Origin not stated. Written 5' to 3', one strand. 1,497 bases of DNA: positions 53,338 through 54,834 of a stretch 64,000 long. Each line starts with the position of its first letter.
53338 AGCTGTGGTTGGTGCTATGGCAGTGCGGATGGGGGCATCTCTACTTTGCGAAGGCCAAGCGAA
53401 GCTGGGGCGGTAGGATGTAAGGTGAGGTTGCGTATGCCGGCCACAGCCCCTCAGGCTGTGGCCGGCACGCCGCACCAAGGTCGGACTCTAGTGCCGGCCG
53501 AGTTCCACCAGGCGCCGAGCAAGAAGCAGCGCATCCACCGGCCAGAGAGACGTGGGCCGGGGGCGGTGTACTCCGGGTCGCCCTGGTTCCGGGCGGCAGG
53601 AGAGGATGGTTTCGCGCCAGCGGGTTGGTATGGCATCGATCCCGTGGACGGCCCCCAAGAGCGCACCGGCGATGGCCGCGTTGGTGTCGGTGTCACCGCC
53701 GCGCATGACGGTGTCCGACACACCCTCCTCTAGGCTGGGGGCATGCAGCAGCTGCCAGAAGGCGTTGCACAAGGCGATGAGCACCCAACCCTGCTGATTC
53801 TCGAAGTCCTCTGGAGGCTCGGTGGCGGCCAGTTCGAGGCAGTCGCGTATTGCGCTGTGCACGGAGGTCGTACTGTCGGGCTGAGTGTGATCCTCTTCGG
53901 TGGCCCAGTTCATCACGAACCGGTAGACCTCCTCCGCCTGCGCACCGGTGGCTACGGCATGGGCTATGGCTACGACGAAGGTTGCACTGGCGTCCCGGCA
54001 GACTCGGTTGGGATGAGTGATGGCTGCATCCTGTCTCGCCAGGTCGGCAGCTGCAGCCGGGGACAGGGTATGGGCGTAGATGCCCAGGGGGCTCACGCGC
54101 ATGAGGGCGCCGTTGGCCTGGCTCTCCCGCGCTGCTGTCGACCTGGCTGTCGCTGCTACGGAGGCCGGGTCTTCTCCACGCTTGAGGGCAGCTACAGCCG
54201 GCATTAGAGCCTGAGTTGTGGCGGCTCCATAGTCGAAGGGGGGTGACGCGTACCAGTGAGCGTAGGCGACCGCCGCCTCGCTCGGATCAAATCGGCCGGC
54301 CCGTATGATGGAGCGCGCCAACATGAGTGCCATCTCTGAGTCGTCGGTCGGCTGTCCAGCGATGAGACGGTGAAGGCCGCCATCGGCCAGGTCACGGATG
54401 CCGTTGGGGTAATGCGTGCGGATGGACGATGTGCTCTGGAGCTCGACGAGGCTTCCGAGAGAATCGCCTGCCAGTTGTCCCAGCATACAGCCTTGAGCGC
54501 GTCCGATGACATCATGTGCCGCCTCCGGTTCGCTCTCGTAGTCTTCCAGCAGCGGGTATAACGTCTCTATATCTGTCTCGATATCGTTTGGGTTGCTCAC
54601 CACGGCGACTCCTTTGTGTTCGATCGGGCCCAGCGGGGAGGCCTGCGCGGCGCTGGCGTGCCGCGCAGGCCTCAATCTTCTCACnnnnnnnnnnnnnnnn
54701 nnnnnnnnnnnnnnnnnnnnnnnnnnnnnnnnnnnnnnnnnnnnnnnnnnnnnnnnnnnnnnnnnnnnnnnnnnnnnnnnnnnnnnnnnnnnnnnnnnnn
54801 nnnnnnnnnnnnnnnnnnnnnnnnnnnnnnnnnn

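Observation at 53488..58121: Pyrogallol-phloroglucinol-transhydroxylase-like Mo enzyme (873-aa alpha, 272-aa beta with Ig-like C-domain) translationally coupled to an ADP-ribosylglycohydrolase gene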

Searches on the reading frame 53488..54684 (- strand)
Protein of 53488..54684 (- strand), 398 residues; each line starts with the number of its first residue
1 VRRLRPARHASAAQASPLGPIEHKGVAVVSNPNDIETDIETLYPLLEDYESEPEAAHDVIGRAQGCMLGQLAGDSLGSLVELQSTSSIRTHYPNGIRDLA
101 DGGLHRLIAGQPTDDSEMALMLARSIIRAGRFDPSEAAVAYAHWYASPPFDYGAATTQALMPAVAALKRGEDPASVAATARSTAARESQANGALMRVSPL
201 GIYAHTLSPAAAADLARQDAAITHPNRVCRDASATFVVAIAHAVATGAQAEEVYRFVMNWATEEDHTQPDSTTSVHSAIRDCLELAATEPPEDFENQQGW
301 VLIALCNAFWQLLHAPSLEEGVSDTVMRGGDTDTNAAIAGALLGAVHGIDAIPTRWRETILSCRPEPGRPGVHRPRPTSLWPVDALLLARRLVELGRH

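Call 3: search_protein_families(library=pfam, proteins=[window:53488-54684:-])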
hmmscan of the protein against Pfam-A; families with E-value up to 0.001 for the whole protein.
window:53488-54684:- (398 aa): 1 family
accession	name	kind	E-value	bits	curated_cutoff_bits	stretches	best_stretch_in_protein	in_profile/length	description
PF03747.19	ADP_ribosyl_GH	-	1.1e-65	222.5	26.2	1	65-355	1-287/287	ADP-ribosylglycohydrolase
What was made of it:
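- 53488..54603 (-): ADP-ribosylglycohydrolase (ARH/ARG family, 370-371 aa), a separate gene whose metal-binding motifs are intact. Pfam PF03747, E 1e-65 (call 3).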

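Call 6: search_protein_families(library=ncbifam, proteins=[window:53488-54684:-], max_evalue=0.001)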
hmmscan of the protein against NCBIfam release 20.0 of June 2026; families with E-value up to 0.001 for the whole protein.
window:53488-54684:- (398 aa): 2 families
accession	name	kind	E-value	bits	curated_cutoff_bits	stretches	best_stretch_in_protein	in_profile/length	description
TIGR02662.1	dinitro_DRAG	equivalog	8.1e-35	120.4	337.05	1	61-358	3-265/287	ADP-ribosyl-[dinitrogen reductase] hydrolase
NF041672.1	ADPriboarghdlase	equivalog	1.2e-22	80.2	490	2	55-255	62-251/361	ADP-ribosylarginine hydrolase Tri1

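Call 19: find_homologous_proteins(query=window:53488-54684:-, max_evalue=1e-10)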
Query window:53488-54684:- (398 aa): 6431 proteins with E <= 1e-10 among 8000 candidates; the best 120 are listed.
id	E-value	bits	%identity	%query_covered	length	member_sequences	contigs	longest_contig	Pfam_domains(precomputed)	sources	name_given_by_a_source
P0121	3.2e-243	825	100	93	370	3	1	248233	PF03747.20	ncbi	ncbi:MAG: ADP-ribosylglycohydrolase family protein [Thermoleophilia bacterium]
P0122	1.0e-178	612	77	90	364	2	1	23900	PF03747.20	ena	-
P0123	1.9e-173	595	76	90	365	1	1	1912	PF03747.20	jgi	jgi:ADP-ribosyl-[dinitrogen reductase] hydrolase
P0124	2.7e-173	594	76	90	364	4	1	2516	PF03747.20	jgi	-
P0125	3.9e-172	591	75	90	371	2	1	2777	PF03747.20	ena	-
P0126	1.1e-171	589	75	90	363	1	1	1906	PF03747.20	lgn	-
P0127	5.7e-171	587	76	90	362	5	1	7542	PF03747.20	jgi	jgi:ADP-ribosylglycohydrolase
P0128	3.9e-169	581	75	91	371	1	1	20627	PF03747.20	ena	-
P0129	1.3e-162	559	71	91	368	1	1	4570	PF03747.20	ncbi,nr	ncbi:MAG: ADP-ribosylglycohydrolase family protein [Thermoleophilia bacterium]|nr:ADP-ribosylglycohy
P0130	8.5e-155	534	68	90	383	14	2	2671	PF03747.20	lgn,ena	-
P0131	3.6e-151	522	66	87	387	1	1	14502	PF03747.20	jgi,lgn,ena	-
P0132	1.3e-139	484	65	91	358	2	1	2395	PF03747.20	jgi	-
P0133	4.0e-139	482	65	90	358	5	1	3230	PF03747.20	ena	-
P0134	4.3e-138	479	61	91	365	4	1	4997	PF03747.20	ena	-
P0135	6.7e-138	478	63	91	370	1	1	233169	PF03747.20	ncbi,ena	-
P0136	6.7e-138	478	60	91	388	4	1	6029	PF03747.20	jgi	-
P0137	6.1e-137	475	62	90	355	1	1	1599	PF03747.20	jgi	jgi:ADP-ribosyl-[dinitrogen reductase] hydrolase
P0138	2.4e-135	469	62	91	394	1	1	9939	PF03747.20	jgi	jgi:ADP-ribosyl-[dinitrogen reductase] hydrolase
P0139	5.2e-135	468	63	90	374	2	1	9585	PF03747.20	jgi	jgi:ADP-ribosylglycohydrolase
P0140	2.8e-134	466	60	91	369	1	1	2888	PF03747.20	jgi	jgi:ADP-ribosylglycohydrolase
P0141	3.1e-134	466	63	90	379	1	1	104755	PF03747.20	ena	-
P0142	1.7e-133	463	61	90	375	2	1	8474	PF03747.20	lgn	-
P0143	1.3e-132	461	63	85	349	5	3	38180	PF03747.20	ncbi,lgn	-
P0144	1.3e-131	457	66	82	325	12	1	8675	PF03747.20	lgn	-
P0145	5.8e-131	455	64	85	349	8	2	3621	PF03747.20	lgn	-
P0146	2.1e-130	453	67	80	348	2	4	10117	PF03747.20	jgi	jgi:ADP-ribosylglycohydrolase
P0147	3.2e-129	449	60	91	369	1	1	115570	PF03747.20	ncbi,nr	ncbi:MAG: ADP-ribosylglycohydrolase family protein [Thermoleophilia bacterium]|nr:ADP-ribosylglycohy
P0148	3.1e-127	443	63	84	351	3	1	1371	PF03747.20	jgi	jgi:ADP-ribosylglycohydrolase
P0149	6.5e-127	442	60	90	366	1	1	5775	PF03747.20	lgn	-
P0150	5.6e-126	439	58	90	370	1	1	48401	PF03747.20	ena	-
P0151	2.9e-124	433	62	84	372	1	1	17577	PF03747.20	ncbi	-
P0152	1.3e-123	431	58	91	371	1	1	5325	PF03747.20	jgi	jgi:ADP-ribosyl-[dinitrogen reductase] hydrolase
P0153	4.3e-122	426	60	83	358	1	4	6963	PF03747.20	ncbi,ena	-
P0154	9.9e-122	425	59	90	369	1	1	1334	PF03747.20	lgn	-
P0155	9.1e-116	405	58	86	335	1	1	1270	PF03747.20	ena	-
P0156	1.1e-115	405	58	85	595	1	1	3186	PF03747.20,PF00459.31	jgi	jgi:ADP-ribosylglycohydrolase/fructose-1,6-bisphosphatase/inositol monophosphatase family enzyme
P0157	3.3e-115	403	57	87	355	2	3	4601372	PF03747.20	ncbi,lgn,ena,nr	ncbi:MAG: ADP-ribosylglycohydrolase family protein [Thermoleophilia bacterium]|nr:ADP-ribosylglycohy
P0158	5.0e-114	399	59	85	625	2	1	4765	PF03747.20,PF00459.31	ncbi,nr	ncbi:MAG TPA: inositol monophosphatase family protein [Verrucomicrobiota bacterium]|nr:inositol mono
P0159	1.5e-113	398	59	85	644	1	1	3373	PF03747.20,PF00459.31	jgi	jgi:ADP-ribosylglycohydrolase/fructose-1,6-bisphosphatase/inositol monophosphatase family enzyme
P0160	3.8e-113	396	56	83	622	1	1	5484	PF03747.20,PF00459.31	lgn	-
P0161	5.9e-113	396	58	85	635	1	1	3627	PF03747.20,PF00459.31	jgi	jgi:ADP-ribosylglycohydrolase/fructose-1,6-bisphosphatase/inositol monophosphatase family enzyme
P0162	1.0e-112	395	56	83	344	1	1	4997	PF03747.20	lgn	-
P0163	2.1e-112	394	58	84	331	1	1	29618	PF03747.20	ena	-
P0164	3.1e-112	393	63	76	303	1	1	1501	PF03747.20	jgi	jgi:ADP-ribosylglycohydrolase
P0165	3.9e-112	393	59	85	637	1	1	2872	PF03747.20,PF00459.31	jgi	jgi:ADP-ribosylglycohydrolase/fructose-1,6-bisphosphatase/inositol monophosphatase family enzyme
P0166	5.0e-112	393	58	82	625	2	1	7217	PF03747.20,PF00459.31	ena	-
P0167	1.4e-111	391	59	84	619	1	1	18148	PF03747.20,PF00459.31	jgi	jgi:ADP-ribosylglycohydrolase/fructose-1,6-bisphosphatase/inositol monophosphatase family enzyme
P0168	1.5e-111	391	58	85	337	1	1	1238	PF03747.20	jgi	jgi:ADP-ribosylglycohydrolase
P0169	1.7e-111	391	74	64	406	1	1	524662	PF03747.20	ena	-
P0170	1.8e-111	391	56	85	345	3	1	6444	PF03747.20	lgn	-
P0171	1.8e-111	391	57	85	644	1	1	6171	PF03747.20,PF00459.31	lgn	-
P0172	2.1e-111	391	57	85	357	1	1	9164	PF03747.20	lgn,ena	-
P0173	2.9e-111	390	56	85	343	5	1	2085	PF03747.20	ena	-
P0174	3.8e-111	390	52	89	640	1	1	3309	PF03747.20,PF00459.31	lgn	-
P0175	5.7e-111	389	58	84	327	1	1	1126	PF03747.20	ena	-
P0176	6.1e-111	389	58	85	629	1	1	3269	PF03747.20,PF00459.31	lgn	-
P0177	7.5e-111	389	55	91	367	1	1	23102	PF03747.20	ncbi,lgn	-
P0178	1.0e-110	388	58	84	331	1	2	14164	PF03747.20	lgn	-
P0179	1.2e-110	388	58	85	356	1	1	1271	PF03747.20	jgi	jgi:ADP-ribosylglycohydrolase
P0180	4.1e-110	386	58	85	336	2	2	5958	PF03747.20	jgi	jgi:ADP-ribosyl-[dinitrogen reductase] hydrolase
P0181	1.2e-109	385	54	89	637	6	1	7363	PF03747.20,PF00459.31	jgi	jgi:ADP-ribosyl-[dinitrogen reductase] hydrolase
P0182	2.1e-109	384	52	85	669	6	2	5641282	PF03747.20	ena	-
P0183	3.0e-109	384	56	85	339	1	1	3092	PF03747.20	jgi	jgi:ADP-ribosyl-[dinitrogen reductase] hydrolase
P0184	3.1e-109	384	57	85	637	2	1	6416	PF03747.20,PF00459.31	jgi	jgi:ADP-ribosyl-[dinitrogen reductase] hydrolase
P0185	3.2e-109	384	51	95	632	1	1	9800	PF03747.20,PF00459.31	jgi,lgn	jgi:ADP-ribosylglycohydrolase/fructose-1,6-bisphosphatase/inositol monophosphatase family enzyme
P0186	4.8e-109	383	58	85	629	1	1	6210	PF03747.20,PF00459.31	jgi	-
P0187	4.9e-109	383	57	85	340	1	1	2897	PF03747.20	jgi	jgi:ADP-ribosylglycohydrolase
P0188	5.1e-109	383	57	87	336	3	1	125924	PF03747.20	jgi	-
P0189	5.5e-109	383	59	84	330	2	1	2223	PF03747.20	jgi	jgi:ADP-ribosyl-[dinitrogen reductase] hydrolase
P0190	5.9e-109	383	56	85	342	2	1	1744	PF03747.20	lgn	-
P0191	7.0e-109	382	55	89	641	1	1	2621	PF03747.20,PF00459.31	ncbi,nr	ncbi:MAG: ADP-ribosylglycohydrolase family protein [Chloroflexi bacterium]|nr:ADP-ribosylglycohydrol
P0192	9.1e-109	382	58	84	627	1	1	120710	PF03747.20,PF00459.31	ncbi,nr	ncbi:MAG: inositol monophosphatase family protein [Candidatus Eremiobacteraeota bacterium]|nr:inosit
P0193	1.2e-108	382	55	81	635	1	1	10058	PF03747.20,PF00459.31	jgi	jgi:ADP-ribosylglycohydrolase/fructose-1,6-bisphosphatase/inositol monophosphatase family enzyme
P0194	1.6e-108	381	56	86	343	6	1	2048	PF03747.20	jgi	jgi:ADP-ribosylglycohydrolase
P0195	1.7e-108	381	55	86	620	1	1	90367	PF03747.20,PF00459.31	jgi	jgi:ADP-ribosyl-[dinitrogen reductase] hydrolase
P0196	1.8e-108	381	56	85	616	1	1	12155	PF03747.20,PF00459.31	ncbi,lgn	-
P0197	2.4e-108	381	55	87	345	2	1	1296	PF03747.20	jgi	jgi:ADP-ribosylglycohydrolase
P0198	2.4e-108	381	54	82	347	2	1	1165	PF03747.20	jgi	jgi:ADP-ribosylglycohydrolase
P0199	3.2e-108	380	56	82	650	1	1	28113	PF03747.20,PF00459.31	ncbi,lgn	-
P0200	5.2e-108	379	52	94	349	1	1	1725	PF03747.20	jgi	jgi:ADP-ribosylglycohydrolase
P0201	5.7e-108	379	58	81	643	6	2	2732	PF03747.20,PF00459.31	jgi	-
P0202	6.4e-108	379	57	84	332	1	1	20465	PF03747.20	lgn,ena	-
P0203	7.3e-108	379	56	85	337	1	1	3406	PF03747.20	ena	-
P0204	1.1e-107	378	55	85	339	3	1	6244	PF03747.20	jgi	jgi:ADP-ribosylglycohydrolase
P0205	1.4e-107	378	57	85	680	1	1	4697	PF03747.20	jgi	jgi:ADP-ribosylglycohydrolase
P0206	1.5e-107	378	55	87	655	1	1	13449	PF03747.20,PF00459.31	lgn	-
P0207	1.9e-107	378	56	82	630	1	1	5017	PF03747.20,PF00459.31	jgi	jgi:ADP-ribosyl-[dinitrogen reductase] hydrolase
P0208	2.0e-107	378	54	84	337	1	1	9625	PF03747.20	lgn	-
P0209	2.0e-107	378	56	84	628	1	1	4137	PF03747.20,PF00459.31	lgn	-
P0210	2.4e-107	377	57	85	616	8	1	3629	PF03747.20,PF00459.31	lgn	-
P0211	2.4e-107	377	53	88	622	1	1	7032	PF03747.20,PF00459.31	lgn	-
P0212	2.7e-107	377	56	85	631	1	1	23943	PF03747.20,PF00459.31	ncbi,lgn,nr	ncbi:MAG: ADP-ribosylglycohydrolase family protein [Planctomycetes bacterium]|nr:ADP-ribosylglycohyd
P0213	2.8e-107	377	57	84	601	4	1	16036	PF03747.20,PF00459.31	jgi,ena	-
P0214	4.2e-107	377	53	91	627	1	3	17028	PF03747.20,PF00459.31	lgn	-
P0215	4.9e-107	376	57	85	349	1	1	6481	PF03747.20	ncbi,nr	ncbi:MAG: ADP-ribosylglycohydrolase family protein [Lentisphaerae bacterium]|nr:ADP-ribosylglycohydr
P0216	5.6e-107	376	54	85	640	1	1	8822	PF03747.20,PF00459.31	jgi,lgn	jgi:ADP-ribosylglycohydrolase/fructose-1,6-bisphosphatase/inositol monophosphatase family enzyme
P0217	5.9e-107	376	57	85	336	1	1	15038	PF03747.20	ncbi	ncbi:MAG: ADP-ribosylglycohydrolase family protein [Thermoleophilia bacterium]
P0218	6.0e-107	376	53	90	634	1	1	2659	PF03747.20,PF00459.31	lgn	-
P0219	6.7e-107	376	56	85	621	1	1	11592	PF03747.20,PF00459.31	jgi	jgi:ADP-ribosylglycohydrolase/fructose-1,6-bisphosphatase/inositol monophosphatase family enzyme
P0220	7.3e-107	376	50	95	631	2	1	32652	PF03747.20,PF00459.31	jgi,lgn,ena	jgi:ADP-ribosylglycohydrolase/fructose-1,6-bisphosphatase/inositol monophosphatase family enzyme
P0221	7.6e-107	376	57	85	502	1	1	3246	PF03747.20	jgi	jgi:ADP-ribosylglycohydrolase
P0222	9.2e-107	375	52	90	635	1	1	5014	PF03747.20,PF00459.31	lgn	-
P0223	1.0e-106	375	55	86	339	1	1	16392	PF03747.20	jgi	jgi:ADP-ribosylglycohydrolase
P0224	1.0e-106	375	53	84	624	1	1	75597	PF03747.20,PF00459.31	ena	-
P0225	1.0e-106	375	55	85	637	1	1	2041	PF03747.20,PF00459.31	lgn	-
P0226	1.1e-106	375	56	85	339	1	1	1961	PF03747.20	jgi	jgi:ADP-ribosylglycohydrolase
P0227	1.3e-106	375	56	85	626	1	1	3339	PF03747.20,PF00459.31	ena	-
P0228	1.4e-106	375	55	86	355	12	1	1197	PF03747.20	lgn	-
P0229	1.6e-106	375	52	93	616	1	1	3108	PF03747.20,PF00459.31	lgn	-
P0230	1.7e-106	374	52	90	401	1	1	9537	PF03747.20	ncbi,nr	ncbi:MAG: ADP-ribosylglycohydrolase family protein [Deltaproteobacteria bacterium]|nr:ADP-ribosylgly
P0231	1.8e-106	374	55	87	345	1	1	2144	PF03747.20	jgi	jgi:ADP-ribosylglycohydrolase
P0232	1.8e-106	374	55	85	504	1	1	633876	PF03747.20,PF00459.31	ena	-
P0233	1.9e-106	374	55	85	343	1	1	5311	PF03747.20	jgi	jgi:ADP-ribosyl-[dinitrogen reductase] hydrolase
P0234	2.4e-106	374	54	82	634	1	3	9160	PF03747.20,PF00459.31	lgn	-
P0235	2.6e-106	374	52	92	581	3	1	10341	PF03747.20,PF00459.31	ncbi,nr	ncbi:MAG: ADP-ribosyl-[dinitrogen reductase] hydrolase [Chloroflexota bacterium]|nr:ADP-ribosyl-[din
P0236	2.9e-106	374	50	93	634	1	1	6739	PF03747.20,PF00459.31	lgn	-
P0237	2.9e-106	374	56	84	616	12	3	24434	PF03747.20,PF00459.31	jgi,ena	jgi:ADP-ribosylglycohydrolase/fructose-1,6-bisphosphatase/inositol monophosphatase family enzyme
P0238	2.9e-106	374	56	85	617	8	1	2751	PF03747.20,PF00459.31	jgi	-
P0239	3.3e-106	374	55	83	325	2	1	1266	PF03747.20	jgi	-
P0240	3.6e-106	373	55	85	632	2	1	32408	PF03747.20,PF00459.31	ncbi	-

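Call 20: find_encoding_contigs(protein=P0122, flank=8000, max_places=3)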
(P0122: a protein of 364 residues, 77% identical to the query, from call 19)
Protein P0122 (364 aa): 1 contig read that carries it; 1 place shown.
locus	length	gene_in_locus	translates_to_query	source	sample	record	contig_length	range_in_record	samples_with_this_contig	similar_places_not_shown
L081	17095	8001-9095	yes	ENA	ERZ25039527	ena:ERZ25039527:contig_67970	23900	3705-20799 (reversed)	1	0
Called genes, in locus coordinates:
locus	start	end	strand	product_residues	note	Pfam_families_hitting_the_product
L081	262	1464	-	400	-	-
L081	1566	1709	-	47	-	-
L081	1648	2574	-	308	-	-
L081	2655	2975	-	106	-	PF07521:RMMBL (weak)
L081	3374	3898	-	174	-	PF12706:Lactamase_B_2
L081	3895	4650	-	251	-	PF00149:Metallophos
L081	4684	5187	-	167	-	PF20208:ARPP-1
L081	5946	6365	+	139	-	PF01381:HTH_3, PF12844:HTH_19 (weak), PF13443:HTH_26 (weak), PF13560:HTH_31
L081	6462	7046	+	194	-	PF13338:AbiEi_4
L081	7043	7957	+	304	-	PF08843:AbiEii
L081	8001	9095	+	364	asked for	PF03747:ADP_ribosyl_GH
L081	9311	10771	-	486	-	-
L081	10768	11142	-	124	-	-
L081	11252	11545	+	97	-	-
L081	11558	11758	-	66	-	-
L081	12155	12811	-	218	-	PF00271:Helicase_C (weak)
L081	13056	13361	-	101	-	-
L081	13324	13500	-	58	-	PF00270:DEAD (weak)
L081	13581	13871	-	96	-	PF00270:DEAD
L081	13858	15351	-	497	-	PF09243:Rsm22 (faint), PF13489:Methyltransf_23 (weak)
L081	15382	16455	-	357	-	PF08902:DUF1848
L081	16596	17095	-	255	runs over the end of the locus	PF00271:Helicase_C (weak)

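Call 21: find_encoding_contigs(protein=P0128, flank=8000, max_places=3)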
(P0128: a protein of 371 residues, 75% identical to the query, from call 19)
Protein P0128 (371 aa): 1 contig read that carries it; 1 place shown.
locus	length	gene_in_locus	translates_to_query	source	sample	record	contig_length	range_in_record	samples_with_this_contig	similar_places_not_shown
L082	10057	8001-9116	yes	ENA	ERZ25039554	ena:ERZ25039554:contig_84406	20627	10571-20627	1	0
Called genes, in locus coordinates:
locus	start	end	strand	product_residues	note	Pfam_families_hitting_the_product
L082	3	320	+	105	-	PF13744:HTH_37, PF13560:HTH_31, PF01381:HTH_3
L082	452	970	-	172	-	PF12724:Flavodoxin_5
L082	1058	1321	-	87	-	PF05016:ParE_toxin, PF06769:YoeB_toxin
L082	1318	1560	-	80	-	PF02604:PhdYeFM_antitox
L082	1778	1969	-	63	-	-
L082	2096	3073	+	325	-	PF00892:EamA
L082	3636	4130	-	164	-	PF20208:ARPP-1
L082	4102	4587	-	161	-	PF20208:ARPP-1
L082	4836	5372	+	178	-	PF12844:HTH_19, PF13560:HTH_31, PF01381:HTH_3, PF13443:HTH_26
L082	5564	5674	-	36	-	-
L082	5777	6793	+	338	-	PF27171:YxeC, PF10112:Halogen_Hydrol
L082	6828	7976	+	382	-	PF05816:TelA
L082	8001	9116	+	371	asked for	PF03747:ADP_ribosyl_GH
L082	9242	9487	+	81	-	-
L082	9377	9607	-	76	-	PF07927:HicA_toxin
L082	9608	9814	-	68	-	PF08972:DUF1902 (weak), PF15919:HicB_lk_antitox, PF15970:HicB-like_2 (weak)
